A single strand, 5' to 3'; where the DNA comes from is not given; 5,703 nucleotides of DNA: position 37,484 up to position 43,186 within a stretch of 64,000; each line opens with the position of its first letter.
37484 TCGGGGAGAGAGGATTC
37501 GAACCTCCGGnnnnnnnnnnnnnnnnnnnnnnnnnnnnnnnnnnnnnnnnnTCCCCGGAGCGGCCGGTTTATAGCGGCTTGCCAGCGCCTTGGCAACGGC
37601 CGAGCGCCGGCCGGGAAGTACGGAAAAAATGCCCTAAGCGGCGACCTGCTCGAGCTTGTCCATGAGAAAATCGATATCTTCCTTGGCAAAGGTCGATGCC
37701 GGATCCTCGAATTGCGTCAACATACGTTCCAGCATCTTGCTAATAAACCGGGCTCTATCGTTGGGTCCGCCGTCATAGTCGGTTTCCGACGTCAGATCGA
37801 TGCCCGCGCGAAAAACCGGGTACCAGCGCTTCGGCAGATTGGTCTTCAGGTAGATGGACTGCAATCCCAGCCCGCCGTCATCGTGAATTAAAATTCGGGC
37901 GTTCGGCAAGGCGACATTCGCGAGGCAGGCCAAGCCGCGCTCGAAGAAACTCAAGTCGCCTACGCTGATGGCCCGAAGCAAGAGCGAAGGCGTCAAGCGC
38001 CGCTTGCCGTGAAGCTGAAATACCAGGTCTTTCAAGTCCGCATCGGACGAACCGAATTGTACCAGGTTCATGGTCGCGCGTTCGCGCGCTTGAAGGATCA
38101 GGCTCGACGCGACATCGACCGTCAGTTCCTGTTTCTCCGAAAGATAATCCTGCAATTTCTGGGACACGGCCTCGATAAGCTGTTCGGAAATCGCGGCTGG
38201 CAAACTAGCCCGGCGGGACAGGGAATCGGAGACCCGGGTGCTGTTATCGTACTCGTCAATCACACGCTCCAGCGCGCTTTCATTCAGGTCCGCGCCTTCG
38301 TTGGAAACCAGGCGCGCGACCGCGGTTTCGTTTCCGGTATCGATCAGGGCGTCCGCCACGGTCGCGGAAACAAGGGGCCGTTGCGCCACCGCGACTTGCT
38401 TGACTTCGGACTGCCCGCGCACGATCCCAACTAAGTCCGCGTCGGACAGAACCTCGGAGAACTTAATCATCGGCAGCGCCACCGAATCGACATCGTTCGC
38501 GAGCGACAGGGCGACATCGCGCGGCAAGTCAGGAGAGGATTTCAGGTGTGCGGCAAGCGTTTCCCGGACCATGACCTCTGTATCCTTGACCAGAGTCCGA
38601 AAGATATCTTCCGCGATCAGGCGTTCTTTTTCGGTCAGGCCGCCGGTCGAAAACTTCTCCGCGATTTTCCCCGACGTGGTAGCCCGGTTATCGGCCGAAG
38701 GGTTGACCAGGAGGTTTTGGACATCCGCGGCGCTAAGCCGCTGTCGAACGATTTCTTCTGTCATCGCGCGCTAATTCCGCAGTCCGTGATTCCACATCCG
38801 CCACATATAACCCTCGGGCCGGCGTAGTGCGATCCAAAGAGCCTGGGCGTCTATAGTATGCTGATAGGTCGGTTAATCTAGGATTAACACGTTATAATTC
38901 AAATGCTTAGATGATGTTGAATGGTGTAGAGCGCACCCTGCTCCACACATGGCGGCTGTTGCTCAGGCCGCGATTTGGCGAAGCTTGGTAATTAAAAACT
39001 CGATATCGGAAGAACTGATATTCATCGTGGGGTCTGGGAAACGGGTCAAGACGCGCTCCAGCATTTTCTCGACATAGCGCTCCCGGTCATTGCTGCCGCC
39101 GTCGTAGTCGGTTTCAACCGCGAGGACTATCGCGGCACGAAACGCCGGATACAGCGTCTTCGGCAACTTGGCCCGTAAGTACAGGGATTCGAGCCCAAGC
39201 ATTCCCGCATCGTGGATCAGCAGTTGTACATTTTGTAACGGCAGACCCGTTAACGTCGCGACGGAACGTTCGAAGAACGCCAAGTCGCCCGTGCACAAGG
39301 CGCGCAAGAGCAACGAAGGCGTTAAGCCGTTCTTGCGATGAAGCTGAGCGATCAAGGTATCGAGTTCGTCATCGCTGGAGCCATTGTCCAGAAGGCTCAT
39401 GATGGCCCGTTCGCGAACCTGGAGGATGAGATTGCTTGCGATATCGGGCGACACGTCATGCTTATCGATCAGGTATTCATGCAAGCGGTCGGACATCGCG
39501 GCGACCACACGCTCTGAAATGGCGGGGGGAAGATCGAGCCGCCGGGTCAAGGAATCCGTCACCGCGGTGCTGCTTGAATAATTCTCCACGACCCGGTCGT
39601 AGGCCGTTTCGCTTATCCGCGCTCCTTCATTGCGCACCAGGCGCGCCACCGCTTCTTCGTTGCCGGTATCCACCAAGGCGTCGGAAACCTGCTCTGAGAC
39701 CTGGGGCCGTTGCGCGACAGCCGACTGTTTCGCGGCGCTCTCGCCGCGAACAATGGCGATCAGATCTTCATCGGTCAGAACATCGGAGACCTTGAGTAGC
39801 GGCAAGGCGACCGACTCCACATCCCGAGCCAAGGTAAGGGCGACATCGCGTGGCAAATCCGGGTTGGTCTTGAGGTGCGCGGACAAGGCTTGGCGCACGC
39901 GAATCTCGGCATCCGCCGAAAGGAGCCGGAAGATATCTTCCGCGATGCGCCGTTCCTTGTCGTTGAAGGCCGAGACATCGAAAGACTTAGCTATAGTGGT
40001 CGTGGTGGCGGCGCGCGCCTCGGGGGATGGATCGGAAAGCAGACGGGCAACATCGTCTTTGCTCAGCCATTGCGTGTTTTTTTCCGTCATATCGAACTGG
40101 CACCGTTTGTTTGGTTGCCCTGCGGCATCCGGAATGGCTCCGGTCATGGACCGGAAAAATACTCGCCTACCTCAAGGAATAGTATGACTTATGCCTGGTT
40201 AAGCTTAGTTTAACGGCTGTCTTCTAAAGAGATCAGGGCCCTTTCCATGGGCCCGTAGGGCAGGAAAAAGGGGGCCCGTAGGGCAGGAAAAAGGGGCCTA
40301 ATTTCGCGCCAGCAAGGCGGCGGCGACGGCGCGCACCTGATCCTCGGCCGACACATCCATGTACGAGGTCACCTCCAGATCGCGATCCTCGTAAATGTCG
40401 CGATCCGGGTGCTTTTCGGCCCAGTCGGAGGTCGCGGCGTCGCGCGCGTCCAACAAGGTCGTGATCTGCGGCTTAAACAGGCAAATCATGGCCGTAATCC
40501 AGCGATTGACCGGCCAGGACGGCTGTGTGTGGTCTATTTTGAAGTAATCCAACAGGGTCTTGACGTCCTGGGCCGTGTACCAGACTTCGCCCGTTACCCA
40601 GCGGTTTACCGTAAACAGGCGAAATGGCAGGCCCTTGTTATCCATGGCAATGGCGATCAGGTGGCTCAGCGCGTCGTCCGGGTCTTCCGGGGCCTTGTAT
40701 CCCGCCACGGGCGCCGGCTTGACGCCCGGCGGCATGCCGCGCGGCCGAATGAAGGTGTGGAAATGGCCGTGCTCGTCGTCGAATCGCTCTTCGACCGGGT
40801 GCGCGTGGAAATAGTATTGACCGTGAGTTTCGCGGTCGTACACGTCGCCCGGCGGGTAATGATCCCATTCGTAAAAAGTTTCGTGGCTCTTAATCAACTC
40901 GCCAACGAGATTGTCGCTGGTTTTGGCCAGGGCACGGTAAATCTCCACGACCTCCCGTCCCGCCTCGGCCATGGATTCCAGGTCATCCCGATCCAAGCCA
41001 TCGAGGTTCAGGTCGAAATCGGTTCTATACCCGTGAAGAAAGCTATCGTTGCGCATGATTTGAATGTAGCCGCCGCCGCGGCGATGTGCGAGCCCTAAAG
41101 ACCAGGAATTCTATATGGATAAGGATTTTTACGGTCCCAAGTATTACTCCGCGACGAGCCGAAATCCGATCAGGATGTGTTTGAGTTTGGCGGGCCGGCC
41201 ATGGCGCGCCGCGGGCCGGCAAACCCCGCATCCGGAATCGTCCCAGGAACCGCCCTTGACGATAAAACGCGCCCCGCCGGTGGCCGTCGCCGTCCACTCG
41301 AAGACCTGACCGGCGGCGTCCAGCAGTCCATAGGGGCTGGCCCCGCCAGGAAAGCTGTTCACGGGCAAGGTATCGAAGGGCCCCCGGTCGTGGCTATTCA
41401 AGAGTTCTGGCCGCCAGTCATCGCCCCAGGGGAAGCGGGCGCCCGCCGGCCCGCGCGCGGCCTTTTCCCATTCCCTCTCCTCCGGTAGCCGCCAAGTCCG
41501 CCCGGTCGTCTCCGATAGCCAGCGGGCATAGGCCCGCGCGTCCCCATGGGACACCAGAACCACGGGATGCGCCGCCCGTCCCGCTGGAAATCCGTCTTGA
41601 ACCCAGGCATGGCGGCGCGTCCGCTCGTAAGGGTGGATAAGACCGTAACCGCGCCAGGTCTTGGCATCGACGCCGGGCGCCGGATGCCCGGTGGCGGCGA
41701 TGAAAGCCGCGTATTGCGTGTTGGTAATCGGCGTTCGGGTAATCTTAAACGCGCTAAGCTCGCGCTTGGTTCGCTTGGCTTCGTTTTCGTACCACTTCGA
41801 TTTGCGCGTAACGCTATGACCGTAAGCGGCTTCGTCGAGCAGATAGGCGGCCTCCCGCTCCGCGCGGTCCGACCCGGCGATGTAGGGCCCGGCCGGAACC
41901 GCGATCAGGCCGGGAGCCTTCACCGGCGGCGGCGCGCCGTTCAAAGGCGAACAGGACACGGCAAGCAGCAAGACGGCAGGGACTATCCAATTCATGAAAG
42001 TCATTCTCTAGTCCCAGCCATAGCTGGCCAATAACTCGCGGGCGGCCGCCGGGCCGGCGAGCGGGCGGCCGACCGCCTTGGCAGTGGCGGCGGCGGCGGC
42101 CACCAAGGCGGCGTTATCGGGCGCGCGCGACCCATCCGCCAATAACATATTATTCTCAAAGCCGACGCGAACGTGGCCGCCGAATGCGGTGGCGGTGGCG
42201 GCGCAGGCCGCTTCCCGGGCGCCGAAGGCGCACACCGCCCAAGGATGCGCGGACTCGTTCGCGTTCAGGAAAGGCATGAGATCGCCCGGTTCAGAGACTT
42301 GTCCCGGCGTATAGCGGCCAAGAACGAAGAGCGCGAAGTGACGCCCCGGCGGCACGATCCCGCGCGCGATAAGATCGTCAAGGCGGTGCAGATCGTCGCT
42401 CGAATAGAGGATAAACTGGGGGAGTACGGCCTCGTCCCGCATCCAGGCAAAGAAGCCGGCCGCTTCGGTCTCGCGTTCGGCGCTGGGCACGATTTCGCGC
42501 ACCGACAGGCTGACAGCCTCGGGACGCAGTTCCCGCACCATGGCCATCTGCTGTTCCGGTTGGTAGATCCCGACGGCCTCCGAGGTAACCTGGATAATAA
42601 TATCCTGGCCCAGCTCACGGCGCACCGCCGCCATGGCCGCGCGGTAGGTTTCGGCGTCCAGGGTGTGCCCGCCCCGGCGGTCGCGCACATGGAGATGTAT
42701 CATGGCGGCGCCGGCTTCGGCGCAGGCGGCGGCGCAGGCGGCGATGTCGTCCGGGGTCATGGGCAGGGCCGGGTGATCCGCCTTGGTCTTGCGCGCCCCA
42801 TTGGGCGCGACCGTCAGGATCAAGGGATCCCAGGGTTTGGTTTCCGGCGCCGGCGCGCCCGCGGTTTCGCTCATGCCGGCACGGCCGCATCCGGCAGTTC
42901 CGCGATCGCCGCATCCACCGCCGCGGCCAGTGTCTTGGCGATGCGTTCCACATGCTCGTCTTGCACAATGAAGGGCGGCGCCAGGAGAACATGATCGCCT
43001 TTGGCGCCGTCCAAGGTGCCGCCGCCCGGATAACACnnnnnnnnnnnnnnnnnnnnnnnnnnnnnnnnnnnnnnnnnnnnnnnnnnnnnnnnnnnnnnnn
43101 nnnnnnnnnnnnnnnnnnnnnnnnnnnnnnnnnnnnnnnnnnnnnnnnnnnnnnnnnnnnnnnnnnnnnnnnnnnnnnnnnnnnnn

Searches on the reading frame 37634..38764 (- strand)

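Call 72: search_protein_families(library=pfam, proteins=[window:37634-38764:-], max_evalue=0.001)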
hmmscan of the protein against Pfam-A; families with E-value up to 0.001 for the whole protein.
window:37634-38764:- (376 aa): 1 family
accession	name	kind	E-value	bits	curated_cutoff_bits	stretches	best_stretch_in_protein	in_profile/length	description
PF10098.14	DUF2336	-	2.8e-69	233.9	34.6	1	95-353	1-257/262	Uncharacterised protein conserved in bacteria (DUF2336)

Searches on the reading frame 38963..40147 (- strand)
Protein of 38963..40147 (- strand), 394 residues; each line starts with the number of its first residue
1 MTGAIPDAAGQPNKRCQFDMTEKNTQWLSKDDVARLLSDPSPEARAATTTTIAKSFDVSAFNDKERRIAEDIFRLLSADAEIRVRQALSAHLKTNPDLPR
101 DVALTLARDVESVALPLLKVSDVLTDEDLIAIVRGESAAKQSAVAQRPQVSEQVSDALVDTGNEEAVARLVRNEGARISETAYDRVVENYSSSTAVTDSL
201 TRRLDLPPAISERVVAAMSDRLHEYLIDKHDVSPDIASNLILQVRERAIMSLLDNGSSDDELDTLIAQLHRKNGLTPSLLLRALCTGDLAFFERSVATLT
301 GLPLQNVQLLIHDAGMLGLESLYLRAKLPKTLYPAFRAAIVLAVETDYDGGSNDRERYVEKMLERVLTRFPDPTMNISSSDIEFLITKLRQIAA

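Call 72: search_protein_families(library=pfam, proteins=[window:38963-40147:-], max_evalue=0.001)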
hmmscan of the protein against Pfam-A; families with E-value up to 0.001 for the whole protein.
window:38963-40147:- (394 aa): 1 family
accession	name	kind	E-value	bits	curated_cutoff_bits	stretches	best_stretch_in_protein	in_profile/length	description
PF10098.14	DUF2336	-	2.1e-76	257.2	34.6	1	113-370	1-256/262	Uncharacterised protein conserved in bacteria (DUF2336)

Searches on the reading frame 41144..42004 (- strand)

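Call 72: search_protein_families(library=pfam, proteins=[window:41144-42004:-], max_evalue=0.001)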
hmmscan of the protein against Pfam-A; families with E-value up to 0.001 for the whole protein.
window:41144-42004:- (286 aa): 1 family
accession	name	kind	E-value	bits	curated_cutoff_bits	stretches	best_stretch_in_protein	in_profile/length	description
PF03781.23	FGE-sulfatase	-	1.3e-41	143.4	23.3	1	32-284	4-254/255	Sulfatase-modifying factor enzyme 1-like domain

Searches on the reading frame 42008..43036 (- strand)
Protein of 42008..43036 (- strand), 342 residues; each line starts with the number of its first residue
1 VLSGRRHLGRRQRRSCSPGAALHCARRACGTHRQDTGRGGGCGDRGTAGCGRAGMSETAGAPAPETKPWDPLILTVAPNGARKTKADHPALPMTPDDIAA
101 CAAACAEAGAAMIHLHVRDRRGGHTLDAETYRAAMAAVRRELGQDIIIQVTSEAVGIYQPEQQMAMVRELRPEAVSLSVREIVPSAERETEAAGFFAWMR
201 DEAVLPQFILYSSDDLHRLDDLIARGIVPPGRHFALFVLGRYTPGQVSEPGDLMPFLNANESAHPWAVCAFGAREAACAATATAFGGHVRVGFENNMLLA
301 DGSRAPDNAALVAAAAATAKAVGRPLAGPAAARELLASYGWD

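Call 72: search_protein_families(library=pfam, proteins=[window:42008-43036:-], max_evalue=0.001)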
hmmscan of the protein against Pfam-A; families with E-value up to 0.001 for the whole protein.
window:42008-43036:- (342 aa): 2 families
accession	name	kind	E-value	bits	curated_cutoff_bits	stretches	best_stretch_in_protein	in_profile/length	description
PF05853.18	BKACE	-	1e-74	251.8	24.8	1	71-336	1-272/274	beta-keto acid cleavage enzyme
PF19990.4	DUF6426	-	0.00083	19.4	25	0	28-140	8-109/203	Family of unknown function (DUF6426)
